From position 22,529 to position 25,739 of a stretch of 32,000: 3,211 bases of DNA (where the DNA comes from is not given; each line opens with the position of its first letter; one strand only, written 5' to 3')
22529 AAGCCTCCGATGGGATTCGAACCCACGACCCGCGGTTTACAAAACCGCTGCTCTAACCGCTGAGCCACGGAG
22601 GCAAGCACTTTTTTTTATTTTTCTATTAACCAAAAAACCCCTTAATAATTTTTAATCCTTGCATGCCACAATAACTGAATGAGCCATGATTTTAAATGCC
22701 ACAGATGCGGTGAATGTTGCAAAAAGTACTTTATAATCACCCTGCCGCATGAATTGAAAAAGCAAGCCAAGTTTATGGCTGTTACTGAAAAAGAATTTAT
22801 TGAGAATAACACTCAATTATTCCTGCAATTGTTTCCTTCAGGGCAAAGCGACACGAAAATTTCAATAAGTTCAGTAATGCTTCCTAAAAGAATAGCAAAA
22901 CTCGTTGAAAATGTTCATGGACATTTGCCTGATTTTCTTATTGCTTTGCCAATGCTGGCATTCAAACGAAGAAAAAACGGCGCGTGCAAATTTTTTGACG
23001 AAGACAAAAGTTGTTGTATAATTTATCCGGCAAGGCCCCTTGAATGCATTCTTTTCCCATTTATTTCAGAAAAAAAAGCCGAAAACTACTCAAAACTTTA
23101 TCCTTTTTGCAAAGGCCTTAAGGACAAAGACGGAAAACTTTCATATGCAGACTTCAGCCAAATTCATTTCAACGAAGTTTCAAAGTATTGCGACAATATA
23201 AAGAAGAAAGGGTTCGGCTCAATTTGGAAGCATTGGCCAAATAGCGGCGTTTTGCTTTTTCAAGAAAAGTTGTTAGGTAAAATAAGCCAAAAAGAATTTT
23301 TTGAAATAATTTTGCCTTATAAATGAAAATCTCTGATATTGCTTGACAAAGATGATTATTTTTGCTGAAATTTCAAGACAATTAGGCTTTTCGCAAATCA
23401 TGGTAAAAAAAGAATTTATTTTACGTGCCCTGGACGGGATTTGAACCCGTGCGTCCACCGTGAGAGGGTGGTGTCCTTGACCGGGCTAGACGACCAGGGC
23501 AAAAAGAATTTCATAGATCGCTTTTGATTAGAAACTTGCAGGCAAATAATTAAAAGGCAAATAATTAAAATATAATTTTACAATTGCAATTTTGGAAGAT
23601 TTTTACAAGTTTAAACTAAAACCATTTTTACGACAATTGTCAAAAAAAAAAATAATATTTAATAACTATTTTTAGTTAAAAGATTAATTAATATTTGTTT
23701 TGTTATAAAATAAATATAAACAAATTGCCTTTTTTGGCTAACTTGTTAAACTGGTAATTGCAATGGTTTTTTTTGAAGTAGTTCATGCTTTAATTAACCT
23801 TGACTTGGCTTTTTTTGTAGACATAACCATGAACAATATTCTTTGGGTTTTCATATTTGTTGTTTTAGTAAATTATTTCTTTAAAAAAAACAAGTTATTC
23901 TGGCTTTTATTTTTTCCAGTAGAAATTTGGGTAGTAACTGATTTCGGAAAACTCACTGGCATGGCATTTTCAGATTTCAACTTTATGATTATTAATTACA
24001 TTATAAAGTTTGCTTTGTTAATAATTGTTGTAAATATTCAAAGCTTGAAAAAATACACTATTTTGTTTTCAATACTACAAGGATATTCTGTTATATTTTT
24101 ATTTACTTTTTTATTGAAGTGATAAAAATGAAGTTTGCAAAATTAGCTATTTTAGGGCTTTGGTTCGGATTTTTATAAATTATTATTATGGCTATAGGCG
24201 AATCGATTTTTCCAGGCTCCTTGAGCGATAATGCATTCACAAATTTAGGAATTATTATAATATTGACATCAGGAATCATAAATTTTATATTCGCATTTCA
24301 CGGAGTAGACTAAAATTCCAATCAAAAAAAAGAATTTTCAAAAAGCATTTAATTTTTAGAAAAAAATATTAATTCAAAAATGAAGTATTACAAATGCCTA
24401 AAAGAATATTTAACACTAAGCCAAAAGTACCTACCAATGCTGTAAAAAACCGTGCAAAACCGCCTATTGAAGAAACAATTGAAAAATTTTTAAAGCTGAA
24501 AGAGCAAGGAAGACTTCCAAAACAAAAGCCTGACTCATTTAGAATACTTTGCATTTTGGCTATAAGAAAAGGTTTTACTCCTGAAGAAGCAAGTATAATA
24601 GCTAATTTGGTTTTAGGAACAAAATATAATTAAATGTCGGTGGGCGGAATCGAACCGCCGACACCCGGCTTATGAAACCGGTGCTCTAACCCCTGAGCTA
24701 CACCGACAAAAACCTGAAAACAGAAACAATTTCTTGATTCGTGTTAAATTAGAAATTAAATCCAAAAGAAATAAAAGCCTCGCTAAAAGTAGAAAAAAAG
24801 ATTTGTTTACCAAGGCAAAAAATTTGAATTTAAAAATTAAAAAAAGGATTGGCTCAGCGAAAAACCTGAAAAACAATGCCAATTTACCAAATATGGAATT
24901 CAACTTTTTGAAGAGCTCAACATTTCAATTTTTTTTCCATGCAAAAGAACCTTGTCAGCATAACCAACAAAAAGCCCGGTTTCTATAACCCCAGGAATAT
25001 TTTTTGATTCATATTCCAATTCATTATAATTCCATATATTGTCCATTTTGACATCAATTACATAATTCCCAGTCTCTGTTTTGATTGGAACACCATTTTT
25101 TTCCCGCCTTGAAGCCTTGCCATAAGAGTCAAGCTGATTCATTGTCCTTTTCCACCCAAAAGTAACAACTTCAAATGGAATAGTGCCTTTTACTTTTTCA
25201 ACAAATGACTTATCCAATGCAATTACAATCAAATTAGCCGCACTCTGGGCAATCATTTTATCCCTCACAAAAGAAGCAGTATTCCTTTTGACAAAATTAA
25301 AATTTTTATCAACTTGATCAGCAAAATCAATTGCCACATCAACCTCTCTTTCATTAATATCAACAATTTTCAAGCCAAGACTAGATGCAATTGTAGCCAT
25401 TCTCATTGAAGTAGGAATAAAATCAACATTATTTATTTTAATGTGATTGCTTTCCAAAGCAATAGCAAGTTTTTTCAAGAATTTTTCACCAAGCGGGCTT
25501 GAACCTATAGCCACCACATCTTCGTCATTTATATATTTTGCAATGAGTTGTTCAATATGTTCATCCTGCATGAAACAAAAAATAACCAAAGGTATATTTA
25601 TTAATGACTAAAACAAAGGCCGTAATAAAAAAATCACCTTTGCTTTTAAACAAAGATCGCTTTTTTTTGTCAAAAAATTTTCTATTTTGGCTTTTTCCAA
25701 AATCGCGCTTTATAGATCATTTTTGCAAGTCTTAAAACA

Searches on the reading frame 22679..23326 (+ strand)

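Call 54: search_protein_families(library=pfam, proteins=[window:22679-23326:+])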
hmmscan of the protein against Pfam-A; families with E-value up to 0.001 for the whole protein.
window:22679-23326:+ (215 aa): 1 family
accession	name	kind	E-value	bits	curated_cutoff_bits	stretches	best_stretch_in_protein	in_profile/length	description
PF03692.20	CxxCxxCC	-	3.1e-12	47.4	23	1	6-144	1-84/85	Putative zinc- or iron-chelating domain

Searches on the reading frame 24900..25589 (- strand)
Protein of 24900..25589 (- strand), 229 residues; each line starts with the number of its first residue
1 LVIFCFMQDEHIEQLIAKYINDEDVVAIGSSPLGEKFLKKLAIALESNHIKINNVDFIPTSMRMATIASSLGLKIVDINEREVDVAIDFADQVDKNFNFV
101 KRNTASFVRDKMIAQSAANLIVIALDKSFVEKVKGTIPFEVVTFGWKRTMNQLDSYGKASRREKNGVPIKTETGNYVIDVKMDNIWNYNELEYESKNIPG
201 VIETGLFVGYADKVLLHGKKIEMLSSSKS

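Call 54: search_protein_families(library=pfam, proteins=[window:24900-25589:-])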
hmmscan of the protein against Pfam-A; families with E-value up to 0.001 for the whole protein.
window:24900-25589:- (229 aa): 1 family
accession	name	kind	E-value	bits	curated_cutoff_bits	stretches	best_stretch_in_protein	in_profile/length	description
PF06026.20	Rib_5-P_isom_A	-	3.4e-41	141.2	26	1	57-218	2-170/173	Ribose 5-phosphate isomerase A (phosphoriboisomerase A)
